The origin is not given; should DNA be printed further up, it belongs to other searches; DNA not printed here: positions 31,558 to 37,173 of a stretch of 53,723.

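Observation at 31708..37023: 1771-aa VirB6/TrbL-like protein with a ~1100-aa cysteine-rich exported head and a ~325-aa basic tail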

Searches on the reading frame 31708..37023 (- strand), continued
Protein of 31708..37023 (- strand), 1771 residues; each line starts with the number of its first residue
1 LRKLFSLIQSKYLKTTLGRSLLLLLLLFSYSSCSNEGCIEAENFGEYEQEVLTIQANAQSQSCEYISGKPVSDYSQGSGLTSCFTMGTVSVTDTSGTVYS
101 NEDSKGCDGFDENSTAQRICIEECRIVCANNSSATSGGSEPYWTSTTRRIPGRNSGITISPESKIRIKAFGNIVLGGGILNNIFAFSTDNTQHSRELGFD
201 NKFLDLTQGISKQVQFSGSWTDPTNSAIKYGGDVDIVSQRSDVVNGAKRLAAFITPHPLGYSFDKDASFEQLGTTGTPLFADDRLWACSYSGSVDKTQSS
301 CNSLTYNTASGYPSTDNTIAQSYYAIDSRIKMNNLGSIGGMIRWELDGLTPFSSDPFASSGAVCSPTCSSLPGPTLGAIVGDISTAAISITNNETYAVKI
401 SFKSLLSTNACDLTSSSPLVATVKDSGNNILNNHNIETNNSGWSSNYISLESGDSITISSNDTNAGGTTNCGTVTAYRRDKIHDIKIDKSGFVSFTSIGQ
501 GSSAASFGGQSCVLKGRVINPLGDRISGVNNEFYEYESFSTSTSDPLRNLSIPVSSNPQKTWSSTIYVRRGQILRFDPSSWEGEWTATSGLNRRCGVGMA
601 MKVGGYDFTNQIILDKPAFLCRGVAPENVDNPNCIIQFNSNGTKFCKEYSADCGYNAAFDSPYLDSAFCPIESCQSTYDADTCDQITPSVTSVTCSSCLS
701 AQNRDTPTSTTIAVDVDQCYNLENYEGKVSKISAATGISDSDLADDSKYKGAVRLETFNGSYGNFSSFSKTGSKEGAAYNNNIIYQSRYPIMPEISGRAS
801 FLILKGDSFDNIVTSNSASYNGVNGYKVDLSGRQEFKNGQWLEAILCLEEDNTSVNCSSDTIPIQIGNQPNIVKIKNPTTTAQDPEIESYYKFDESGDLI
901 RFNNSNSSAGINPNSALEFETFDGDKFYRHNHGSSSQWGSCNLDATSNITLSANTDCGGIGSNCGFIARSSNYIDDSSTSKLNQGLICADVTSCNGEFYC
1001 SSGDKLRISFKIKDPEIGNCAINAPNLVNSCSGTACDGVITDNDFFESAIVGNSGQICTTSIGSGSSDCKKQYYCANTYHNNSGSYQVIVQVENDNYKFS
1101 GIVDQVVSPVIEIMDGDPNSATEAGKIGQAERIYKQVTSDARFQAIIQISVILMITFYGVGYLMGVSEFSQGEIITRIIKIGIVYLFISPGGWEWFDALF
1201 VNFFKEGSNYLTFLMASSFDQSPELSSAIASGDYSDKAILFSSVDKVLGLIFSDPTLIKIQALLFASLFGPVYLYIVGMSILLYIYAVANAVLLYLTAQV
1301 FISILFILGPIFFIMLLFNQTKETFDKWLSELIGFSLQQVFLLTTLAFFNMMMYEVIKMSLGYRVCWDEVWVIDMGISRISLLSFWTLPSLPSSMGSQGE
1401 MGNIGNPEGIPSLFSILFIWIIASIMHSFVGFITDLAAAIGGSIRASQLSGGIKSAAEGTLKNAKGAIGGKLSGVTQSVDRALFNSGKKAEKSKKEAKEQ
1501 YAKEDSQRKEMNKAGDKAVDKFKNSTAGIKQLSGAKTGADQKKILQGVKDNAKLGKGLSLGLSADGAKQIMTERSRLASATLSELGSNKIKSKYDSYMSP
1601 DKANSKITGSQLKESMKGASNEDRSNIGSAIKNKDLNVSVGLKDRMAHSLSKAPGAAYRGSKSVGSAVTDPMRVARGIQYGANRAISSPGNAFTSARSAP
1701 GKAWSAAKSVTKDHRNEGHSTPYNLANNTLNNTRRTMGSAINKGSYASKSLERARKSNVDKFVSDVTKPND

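Call 18: search_protein_families(library=pfam, proteins=[L022:16923-17666:+, L003:6040-7359:+, L042:7269-7754:+, L028:15273-16004:+, L012:4777-5823:+, L028:17745-18722:-, L025:21151-23913:+, L022:18095-18577:-, L040:15563-16237:-, L056:15954-16799:+], max_evalue=0.001)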
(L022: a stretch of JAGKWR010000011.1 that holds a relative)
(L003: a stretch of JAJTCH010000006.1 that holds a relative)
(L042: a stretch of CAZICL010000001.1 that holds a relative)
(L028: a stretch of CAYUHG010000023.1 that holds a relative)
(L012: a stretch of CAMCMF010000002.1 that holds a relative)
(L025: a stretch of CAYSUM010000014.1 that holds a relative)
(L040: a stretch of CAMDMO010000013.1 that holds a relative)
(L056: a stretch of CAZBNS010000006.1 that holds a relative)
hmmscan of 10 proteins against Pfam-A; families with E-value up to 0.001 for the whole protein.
L022:16923-17666:+ (248 aa): 1 family
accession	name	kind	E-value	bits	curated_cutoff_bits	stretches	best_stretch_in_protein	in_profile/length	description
PF00902.23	TatC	-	1.2e-69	234.8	25.1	1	11-229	1-208/208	Sec-independent protein translocase protein (TatC)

L003:6040-7359:+ (440 aa): 6 families
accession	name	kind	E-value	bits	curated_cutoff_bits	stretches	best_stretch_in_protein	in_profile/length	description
PF12631.12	MnmE_helical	-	9e-50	170.2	40.1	1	122-437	1-211/211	MnmE helical domain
PF10396.14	TrmE_N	-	1.6e-35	122.3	29.8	1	3-119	1-117/117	GTP-binding protein TrmE N-terminus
PF01926.29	MMR_HSR1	-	2.8e-23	82.6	21.9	1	218-327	2-113/113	50S ribosome-binding GTPase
PF02421.24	FeoB_N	-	1.4e-12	47.9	27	1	218-339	3-126/156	Ferrous iron transport protein B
PF00350.29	Dynamin_N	-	1.2e-05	25.8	27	1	218-327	1-95/168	Dynamin family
PF03193.22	RsgA_GTPase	-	7.7e-05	23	30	1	186-276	73-171/174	RsgA GTPase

L042:7269-7754:+ (162 aa): 0 families

L028:15273-16004:+ (244 aa): 0 families

L012:4777-5823:+ (349 aa): 6 families
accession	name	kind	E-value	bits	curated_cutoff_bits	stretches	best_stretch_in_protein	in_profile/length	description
PF22698.1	Semialdhyde_dhC_1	-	2.6e-61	206.7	27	1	155-317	1-165/165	Semialdehyde dehydrogenase, dimerisation domain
PF01118.30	Semialdhyde_dh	-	9.6e-32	110.4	26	1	5-146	1-120/121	Semialdehyde dehydrogenase, NAD binding domain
PF02774.23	Semialdhyde_dhC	-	1e-22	81.6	26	1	164-320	1-184/184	Semialdehyde dehydrogenase, dimerisation domain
PF01113.26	DapB_N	-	0.00032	21.2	25.6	0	5-47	2-47/124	Dihydrodipicolinate reductase, N-terminus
PF01408.29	GFO_IDH_MocA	-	0.00065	20.8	24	0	5-93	2-86/120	Oxidoreductase family, NAD-binding Rossmann fold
PF05368.20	NmrA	-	0.00073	19.7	27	0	3-78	2-78/298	NmrA-like family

L028:17745-18722:- (326 aa): 2 families
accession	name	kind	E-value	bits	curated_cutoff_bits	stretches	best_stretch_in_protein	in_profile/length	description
PF01636.29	APH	-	9.1e-26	91.5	23.2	1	22-252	1-230/239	Phosphotransferase enzyme family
PF02958.26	EcKL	-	7.4e-07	29.2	22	1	176-253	204-283/294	Ecdysteroid kinase-like family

L025:21151-23913:+ (921 aa): 3 families
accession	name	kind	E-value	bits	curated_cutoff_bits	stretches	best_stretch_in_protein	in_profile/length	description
PF00476.26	DNA_pol_A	-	8.1e-153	509.3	34.3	1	545-921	3-380/381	DNA polymerase family A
PF02739.22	5_3_exonuc_N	-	1.5e-54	184.6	34.3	1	3-164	1-163/164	5'-3' exonuclease, N-terminal resolvase-like domain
PF01367.25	5_3_exonuc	-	5.3e-34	117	40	1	166-260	1-95/97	5'-3' exonuclease, C-terminal SAM fold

L022:18095-18577:- (161 aa): 0 families

L040:15563-16237:- (225 aa): 5 families
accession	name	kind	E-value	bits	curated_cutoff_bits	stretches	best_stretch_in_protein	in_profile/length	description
PF13417.12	GST_N_3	-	4e-16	59.6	22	1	4-79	1-74/75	Glutathione S-transferase, N-terminal domain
PF13409.12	GST_N_2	-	1.1e-15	58.4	25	1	9-74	1-69/70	Glutathione S-transferase, N-terminal domain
PF02798.26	GST_N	-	5.7e-10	39.8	20.9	1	3-74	4-76/76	Glutathione S-transferase, N-terminal domain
PF00043.30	GST_C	-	3.9e-05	24.2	20.7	1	134-175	25-66/93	Glutathione S-transferase, C-terminal domain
PF14497.11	GST_C_3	-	0.00021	21.9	21.6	1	136-181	27-74/104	Glutathione S-transferase, C-terminal domain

L056:15954-16799:+ (282 aa): 0 families

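Call 24: search_protein_families(library=pfam, proteins=[L028:15273-16004:+, L042:7269-7754:+, L022:18095-18577:-], max_evalue=0.01)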
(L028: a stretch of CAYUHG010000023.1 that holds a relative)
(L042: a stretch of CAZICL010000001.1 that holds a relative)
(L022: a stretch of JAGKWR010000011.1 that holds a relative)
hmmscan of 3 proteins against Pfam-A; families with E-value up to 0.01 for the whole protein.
L028:15273-16004:+ (244 aa): 0 families

L042:7269-7754:+ (162 aa): 0 families

L022:18095-18577:- (161 aa): 0 families

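Call 64: search_dna_similar(query=window:31708-37023:-, collection=plasmids, mode=protein, max_evalue=0.001, max_rows=15)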
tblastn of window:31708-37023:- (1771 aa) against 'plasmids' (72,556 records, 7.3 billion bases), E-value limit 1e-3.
Records with a match: 35; places in all: 35; records where one place covers at least 80% of the query: 0.
Best place of each record, by identity: <60% 35.
By first word of the organism name: Pseudomonas 21; Mesorhizobium 4; Afipia 2; Paracoccus 1; Vibrio 1; Nitrobacter 1; Bosea 1; Rhodopseudomonas 1; Ancylobacter 1; Bradyrhizobium 1; and 1 more.
By predicted mobility (MOB-suite, as given by PLSDB): conjugative 28; non-mobilizable 4; mobilizable 3.
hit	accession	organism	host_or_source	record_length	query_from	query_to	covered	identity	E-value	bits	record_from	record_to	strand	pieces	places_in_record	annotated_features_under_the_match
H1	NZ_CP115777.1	Paracoccus albus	cell culture,sediment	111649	1134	1337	12%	27.9%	4e-5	57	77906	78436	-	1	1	type IV secretion system protein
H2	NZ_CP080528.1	Mesorhizobium sp. AR07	Oxytropis sp.,Cell culture,root nodule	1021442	1153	1357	12%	26.5%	1e-5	59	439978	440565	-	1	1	record has no annotation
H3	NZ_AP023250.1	Mesorhizobium sp. 131-2-5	Lotus japonicus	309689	1153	1357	12%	25.6%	6e-5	56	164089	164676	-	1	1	type IV secretion system protein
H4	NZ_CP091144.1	Pseudomonas avellanae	hazelnut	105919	1194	1361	9%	28.0%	2e-4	54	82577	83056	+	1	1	type IV secretion system protein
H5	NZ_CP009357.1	Vibrio tubiashii ATCC 19109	Mercenaria mercenaria,Larvae from hard ...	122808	1221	1406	11%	25.1%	1e-4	55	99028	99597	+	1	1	type IV secretion system protein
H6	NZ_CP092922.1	Pseudomonas syringae group genomosp. 7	Helianthus annuus,cell culture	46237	1194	1361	9%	27.4%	3e-4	54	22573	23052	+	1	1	type IV secretion system protein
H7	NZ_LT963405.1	Pseudomonas syringae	-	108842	1194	1361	9%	27.4%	8e-4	52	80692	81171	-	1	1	type IV secretion system protein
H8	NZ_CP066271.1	Pseudomonas tremae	Prunus avium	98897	1194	1353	9%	27.3%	2e-4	54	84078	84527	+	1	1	type IV secretion system protein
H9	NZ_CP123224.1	Pseudomonas amygdali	Aesculus hippocastanum,cell culture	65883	1195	1353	9%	27.4%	3e-4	54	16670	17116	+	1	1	type IV secretion system protein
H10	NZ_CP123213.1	Pseudomonas amygdali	Aesculus hippocastanum,cell culture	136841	1195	1353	9%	27.4%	3e-4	54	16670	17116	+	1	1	type IV secretion system protein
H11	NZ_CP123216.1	Pseudomonas amygdali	Aesculus hippocastanum,cell culture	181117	1195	1353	9%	27.4%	3e-4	54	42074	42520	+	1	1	type IV secretion system protein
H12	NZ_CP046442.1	Pseudomonas coronafaciens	Avena sativa,infected leaf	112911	1195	1353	9%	26.8%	6e-4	53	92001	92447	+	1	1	type IV secretion system protein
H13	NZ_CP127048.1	Pseudomonas amygdali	Cucumis sativus,Culture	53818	1194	1353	9%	26.1%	4e-4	53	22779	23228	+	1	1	type IV secretion system protein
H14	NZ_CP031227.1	Pseudomonas amygdali pv. lachrymans str. M301315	-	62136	1194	1353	9%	26.1%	4e-4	53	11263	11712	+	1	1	type IV secretion system protein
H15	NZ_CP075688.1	Pseudomonas amygdali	cell culture,cucumber "Kurazh F1"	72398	1194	1353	9%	26.1%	4e-4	53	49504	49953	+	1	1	type IV secretion system protein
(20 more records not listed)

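Call 65: get_annotated_region(hit=H3, flank=6000)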
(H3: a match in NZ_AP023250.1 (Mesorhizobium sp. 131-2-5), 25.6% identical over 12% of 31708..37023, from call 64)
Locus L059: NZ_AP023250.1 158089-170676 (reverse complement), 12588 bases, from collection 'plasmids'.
description: Mesorhizobium sp. 131-2-5 plasmid MesoLj131b2, complete sequence
organism: Mesorhizobium sp. 131-2-5 (NCBI taxid 2744519)
taxonomy: Bacteria; Pseudomonadota; Alphaproteobacteria; Hyphomicrobiales; Phyllobacteriaceae; Mesorhizobium; Mesorhizobium sp. 131-2-5
host: -; source: Lotus japonicus; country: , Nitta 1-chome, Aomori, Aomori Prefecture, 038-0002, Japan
typing (MOB-suite, as given by PLSDB): non-mobilizable; mating-pair formation MPF_T
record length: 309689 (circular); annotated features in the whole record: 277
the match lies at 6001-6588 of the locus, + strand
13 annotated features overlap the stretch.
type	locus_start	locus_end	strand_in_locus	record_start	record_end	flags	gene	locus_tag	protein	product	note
CDS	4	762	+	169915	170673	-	-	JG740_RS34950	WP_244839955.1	lytic transglycosylase domain-containing protein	-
CDS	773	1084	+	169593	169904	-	-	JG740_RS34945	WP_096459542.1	TrbC/VirB2 family protein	-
CDS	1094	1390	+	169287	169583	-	-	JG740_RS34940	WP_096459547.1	VirB3 family type IV secretion system protein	-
CDS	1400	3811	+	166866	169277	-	-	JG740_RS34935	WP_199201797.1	VirB4 family type IV secretion system protein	-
CDS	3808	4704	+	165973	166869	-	-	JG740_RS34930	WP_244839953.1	hypothetical protein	-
CDS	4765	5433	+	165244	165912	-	-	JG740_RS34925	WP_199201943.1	type IV secretion system protein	-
CDS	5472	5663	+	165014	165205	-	-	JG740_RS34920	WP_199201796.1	hypothetical protein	-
CDS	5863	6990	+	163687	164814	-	-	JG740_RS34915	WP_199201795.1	type IV secretion system protein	GO:0030255 - protein secretion by the type IV secretion system [Evidence IEA]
CDS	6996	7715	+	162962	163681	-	-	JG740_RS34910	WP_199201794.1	virB8 family protein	-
CDS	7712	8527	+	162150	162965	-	virB9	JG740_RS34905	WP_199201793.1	P-type conjugative transfer protein VirB9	-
CDS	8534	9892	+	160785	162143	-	virB10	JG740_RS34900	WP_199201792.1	type IV secretion system protein VirB10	-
CDS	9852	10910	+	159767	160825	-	virB11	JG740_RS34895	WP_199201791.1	P-type DNA transfer ATPase VirB11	GO:0044097 - secretion by the type IV secretion system [Evidence IEA]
CDS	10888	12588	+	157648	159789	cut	-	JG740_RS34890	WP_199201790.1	type IV secretory system conjugative DNA transfer family protein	-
